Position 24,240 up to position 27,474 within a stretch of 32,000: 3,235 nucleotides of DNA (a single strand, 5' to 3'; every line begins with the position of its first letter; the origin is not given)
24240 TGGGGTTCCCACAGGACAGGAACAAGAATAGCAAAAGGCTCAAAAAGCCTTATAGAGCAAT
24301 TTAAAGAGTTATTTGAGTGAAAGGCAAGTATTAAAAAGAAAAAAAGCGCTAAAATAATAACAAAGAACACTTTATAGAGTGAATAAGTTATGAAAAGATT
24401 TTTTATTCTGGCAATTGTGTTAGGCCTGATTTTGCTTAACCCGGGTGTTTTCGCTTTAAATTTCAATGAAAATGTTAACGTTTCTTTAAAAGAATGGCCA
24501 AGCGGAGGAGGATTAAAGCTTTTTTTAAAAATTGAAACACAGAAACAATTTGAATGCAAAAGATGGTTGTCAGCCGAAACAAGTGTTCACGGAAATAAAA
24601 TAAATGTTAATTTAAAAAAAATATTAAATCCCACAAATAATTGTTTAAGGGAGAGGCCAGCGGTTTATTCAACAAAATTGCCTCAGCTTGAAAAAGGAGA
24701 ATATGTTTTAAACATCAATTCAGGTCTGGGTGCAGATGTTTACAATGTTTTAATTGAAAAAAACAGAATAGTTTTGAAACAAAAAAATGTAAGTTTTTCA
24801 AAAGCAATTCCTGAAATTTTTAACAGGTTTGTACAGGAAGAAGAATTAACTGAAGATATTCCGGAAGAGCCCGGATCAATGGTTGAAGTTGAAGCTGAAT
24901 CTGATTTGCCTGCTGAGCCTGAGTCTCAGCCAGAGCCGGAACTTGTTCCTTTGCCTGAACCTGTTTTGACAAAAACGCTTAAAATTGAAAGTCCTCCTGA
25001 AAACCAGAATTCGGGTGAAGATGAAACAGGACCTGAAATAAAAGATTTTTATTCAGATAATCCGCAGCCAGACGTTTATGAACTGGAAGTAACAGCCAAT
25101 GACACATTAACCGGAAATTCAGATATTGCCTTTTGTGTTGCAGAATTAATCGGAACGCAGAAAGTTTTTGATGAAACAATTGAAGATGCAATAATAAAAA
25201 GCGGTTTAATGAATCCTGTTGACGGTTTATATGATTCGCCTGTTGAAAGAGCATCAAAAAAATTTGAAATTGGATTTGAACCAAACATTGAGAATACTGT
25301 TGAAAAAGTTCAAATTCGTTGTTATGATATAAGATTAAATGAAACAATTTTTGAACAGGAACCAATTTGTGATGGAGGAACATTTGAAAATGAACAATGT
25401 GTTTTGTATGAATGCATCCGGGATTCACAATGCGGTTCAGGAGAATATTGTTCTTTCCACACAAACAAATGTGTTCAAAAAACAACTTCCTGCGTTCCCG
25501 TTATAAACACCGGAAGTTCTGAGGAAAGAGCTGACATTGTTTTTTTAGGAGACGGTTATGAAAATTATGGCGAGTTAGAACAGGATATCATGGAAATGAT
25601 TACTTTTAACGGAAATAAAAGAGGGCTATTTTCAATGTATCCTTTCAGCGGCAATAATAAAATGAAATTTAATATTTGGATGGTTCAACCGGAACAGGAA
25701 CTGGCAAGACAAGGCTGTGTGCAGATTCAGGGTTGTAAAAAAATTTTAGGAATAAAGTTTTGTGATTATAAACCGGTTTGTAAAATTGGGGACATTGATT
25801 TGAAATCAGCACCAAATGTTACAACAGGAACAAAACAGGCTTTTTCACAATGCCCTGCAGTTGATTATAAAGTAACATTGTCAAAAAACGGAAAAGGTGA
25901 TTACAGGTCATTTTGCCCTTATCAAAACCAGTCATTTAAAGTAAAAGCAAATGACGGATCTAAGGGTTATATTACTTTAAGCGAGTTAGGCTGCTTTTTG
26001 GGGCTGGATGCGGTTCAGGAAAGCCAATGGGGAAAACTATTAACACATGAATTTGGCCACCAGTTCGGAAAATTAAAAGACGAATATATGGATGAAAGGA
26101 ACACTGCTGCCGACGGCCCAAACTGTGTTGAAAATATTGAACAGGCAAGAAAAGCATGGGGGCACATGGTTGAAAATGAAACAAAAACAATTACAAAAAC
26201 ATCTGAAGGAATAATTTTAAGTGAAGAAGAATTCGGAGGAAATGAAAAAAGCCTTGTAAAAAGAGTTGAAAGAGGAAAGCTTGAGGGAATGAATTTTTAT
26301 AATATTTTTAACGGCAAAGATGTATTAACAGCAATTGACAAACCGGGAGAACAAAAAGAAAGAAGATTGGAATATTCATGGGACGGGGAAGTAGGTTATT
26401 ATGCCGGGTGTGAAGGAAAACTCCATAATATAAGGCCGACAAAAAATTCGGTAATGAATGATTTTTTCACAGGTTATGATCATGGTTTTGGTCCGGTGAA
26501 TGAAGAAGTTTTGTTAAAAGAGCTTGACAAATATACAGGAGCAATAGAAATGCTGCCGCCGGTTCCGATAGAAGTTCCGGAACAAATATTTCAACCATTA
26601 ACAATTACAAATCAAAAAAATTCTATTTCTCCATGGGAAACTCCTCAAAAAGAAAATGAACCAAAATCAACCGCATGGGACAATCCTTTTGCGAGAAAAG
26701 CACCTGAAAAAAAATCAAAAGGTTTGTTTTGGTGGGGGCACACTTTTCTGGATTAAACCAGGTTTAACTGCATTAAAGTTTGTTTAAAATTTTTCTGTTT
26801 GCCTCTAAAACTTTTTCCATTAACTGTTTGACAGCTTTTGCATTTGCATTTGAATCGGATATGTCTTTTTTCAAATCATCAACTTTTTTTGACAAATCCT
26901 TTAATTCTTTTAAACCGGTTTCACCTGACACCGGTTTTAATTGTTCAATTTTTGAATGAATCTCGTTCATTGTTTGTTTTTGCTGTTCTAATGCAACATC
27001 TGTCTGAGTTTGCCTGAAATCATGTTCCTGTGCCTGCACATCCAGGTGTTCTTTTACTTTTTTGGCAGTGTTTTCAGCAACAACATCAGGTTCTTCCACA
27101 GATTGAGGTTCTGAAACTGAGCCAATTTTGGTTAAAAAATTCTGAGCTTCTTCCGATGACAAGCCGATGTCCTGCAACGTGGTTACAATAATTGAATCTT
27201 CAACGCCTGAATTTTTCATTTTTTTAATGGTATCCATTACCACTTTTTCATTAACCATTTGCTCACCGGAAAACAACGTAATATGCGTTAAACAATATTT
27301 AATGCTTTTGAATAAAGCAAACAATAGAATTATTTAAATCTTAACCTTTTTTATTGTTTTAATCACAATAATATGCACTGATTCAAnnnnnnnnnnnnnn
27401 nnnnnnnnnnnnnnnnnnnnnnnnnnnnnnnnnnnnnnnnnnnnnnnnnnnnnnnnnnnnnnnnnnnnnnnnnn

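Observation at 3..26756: Candidate undescribed cell-surface system: three giant anchored proteins, a family of small 3-TM proteins and an M64-like protease in one co-directional block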

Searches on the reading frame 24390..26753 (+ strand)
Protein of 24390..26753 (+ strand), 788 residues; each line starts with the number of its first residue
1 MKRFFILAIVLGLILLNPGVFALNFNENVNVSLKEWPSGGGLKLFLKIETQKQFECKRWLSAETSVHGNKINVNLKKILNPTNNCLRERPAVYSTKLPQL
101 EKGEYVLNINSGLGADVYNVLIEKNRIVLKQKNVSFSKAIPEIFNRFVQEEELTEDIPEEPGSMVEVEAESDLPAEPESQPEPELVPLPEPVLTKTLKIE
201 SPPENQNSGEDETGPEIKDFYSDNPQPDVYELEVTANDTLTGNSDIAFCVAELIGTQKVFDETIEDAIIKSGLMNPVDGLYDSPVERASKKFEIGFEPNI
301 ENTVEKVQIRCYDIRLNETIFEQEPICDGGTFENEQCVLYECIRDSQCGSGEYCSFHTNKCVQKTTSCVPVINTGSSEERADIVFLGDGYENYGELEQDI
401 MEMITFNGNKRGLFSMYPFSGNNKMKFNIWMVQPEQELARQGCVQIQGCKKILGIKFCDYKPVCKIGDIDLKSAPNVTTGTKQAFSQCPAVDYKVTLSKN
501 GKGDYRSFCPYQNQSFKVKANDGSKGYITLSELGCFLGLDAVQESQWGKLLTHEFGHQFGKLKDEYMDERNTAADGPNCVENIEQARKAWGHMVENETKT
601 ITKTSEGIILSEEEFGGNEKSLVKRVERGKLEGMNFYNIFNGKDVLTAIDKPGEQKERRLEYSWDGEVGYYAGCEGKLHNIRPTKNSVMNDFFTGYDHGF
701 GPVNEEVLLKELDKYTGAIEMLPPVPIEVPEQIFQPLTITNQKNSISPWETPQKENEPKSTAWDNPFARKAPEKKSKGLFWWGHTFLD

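Call 7: search_protein_families(library=pfam, proteins=[window:24390-26753:+], max_evalue=0.1)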
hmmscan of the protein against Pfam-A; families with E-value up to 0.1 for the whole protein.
window:24390-26753:+ (788 aa): 3 families
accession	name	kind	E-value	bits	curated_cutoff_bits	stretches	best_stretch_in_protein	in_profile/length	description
PF09471.16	Peptidase_M64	-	8.5e-06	25.6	26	1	499-689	99-282/302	IgA Peptidase M64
PF04706.18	Dickkopf_N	-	0.0018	19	25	1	341-363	1-25/51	Dickkopf N-terminal cysteine-rich region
PF13574.12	Reprolysin_2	-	0.056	13.7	27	0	540-579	118-156/195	Metallo-peptidase family M12B Reprolysin-like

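Call 9: search_protein_families(library=ncbifam, proteins=[window:24390-26753:+], max_evalue=0.1)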
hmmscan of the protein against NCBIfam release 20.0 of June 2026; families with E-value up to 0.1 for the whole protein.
window:24390-26753:+ (788 aa): 2 families
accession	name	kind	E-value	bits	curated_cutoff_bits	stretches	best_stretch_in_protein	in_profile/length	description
TIGR04201.1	Myxo_Cys_RPT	repeat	0.0027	17.8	25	1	341-355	4-18/22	Cys-rich repeat-containing protein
NF001819.0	PRK00556.1-3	equivalog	0.077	12.4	273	0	121-199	25-98/197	septum site-determining protein MinC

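Call 14: find_encoding_contigs(protein=window:24390-26753:+, flank=10000, max_places=6)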
Protein window:24390-26753:+ (788 aa): 2 contigs read that carry it; 1 place shown.
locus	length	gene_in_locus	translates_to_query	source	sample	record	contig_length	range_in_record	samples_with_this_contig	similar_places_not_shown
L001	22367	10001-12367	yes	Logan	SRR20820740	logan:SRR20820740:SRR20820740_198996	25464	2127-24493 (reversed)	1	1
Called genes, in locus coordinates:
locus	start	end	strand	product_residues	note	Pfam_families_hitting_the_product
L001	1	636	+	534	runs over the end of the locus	?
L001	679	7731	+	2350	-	PF13620:CarboxypepD_reg (faint)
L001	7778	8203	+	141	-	-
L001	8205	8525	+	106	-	-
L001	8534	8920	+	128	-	-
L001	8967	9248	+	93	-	-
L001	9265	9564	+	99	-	-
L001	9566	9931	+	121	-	-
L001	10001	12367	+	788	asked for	PF09471:Peptidase_M64 (faint)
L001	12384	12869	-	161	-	-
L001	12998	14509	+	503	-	-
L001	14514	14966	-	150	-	-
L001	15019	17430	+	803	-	PF03104:DNA_pol_B_exo1, PF10108:DNA_pol_B_exo2, PF13482:RNase_H_2, PF00136:DNA_pol_B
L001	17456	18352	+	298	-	PF00557:Peptidase_M24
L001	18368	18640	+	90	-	-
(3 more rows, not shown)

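Call 23: search_solved_structures(query=window:24390-26753:+, max_evalue=1, show_alignments=1)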
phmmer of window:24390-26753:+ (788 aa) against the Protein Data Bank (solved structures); distinct sequences matched with E-value up to 1: 2.
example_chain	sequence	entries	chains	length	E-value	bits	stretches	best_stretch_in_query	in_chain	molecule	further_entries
3p1v_A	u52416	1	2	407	0.034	15.4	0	547-576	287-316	Metallo-endopeptidase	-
4df9_A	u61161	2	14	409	0.41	11.8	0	547-571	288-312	putative peptidase | Lipoprotein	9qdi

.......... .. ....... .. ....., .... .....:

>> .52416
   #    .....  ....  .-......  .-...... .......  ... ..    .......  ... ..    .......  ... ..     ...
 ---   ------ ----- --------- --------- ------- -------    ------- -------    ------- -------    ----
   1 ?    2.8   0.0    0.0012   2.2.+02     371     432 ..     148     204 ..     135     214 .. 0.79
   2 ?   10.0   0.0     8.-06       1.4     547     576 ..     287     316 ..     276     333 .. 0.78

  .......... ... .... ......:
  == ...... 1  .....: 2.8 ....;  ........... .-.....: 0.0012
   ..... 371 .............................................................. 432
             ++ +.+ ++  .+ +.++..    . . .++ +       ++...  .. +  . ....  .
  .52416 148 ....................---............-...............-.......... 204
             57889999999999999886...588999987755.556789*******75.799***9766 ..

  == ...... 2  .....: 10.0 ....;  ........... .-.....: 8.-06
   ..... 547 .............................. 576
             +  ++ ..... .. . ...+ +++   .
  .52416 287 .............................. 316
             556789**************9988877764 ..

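Call 86: find_related_loci(query=window:24390-26753:+, collection=metagenome_contigs, flank=8000)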
Query window:24390-26753:+ (788 aa) in metagenome_contigs; peptide patterns used: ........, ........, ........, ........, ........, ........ (x = any residue, [..] = any of these).
144 stretches matched a pattern, but none encodes a relative of the query by tblastn (E <= 1e-3).

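Call 94: list_cluster_members(proteins=[P0001, window:24390-26753:+, P0158, P0181])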
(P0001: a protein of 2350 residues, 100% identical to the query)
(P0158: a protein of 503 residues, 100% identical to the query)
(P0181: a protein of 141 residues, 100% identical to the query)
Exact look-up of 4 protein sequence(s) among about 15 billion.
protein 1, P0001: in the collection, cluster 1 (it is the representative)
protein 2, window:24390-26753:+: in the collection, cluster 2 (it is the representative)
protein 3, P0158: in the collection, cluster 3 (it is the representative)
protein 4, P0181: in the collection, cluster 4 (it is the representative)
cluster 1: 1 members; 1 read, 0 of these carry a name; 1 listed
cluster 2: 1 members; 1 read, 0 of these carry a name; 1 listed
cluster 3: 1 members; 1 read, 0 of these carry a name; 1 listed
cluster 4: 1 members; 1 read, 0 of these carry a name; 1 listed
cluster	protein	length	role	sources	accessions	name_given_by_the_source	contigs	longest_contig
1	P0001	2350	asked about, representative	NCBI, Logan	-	-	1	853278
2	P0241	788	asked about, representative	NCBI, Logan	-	-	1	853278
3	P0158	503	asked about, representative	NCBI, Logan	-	-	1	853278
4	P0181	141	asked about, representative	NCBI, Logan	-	-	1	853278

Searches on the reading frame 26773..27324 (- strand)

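Call 8: search_protein_families(library=pfam, proteins=[window:26773-27324:-], max_evalue=1)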
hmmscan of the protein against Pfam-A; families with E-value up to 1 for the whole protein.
window:26773-27324:- (183 aa): 9 families
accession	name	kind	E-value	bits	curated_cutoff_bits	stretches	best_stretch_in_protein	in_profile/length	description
PF02403.27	Seryl_tRNA_N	-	5.7e-05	23.7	28.2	1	77-173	9-101/108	Seryl-tRNA synthetase N-terminal domain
PF21408.2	MTR4-like_stalk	-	0.015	16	24.2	1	103-156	8-60/64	Exosome RNA helicase MTR4-like, stalk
PF13353.11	Fer4_12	-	0.015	16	22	1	10-64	51-106/137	4Fe-4S single cluster domain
PF07303.18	Occludin_ELL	-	0.021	16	31.2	0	139-179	22-69/101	Occludin homology domain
PF10145.14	PhageMin_Tail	-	0.22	11.8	33.2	0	29-128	103-182/201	Phage-related minor tail protein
PF19045.5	Ligase_CoA_2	-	0.25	11.8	23.7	1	22-83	89-148/162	Ligase-CoA domain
PF08702.15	Fib_alpha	-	0.36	11.4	29.9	0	46-130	40-122/143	Fibrinogen alpha/beta chain family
PF25194.1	DPC3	-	0.41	10.7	27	1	69-175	80-185/196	Diatom pyrenoid component 3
PF07851.19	TMEM120A-B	-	0.44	10.2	29.8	1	89-161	16-88/324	TMEM120A/B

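Call 85: search_protein_families(library=ncbifam, proteins=[window:26773-27324:-], max_evalue=0.1)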
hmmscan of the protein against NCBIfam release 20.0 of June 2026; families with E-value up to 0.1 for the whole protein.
window:26773-27324:- (183 aa): 1 family
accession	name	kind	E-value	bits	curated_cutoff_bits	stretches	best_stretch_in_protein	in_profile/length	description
NF045982.1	Mbov0283_fam_LP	subfamily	0.014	15.9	65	1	25-132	7-114/117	Mbov_0283/Mbov_0339 family surface lipoprotein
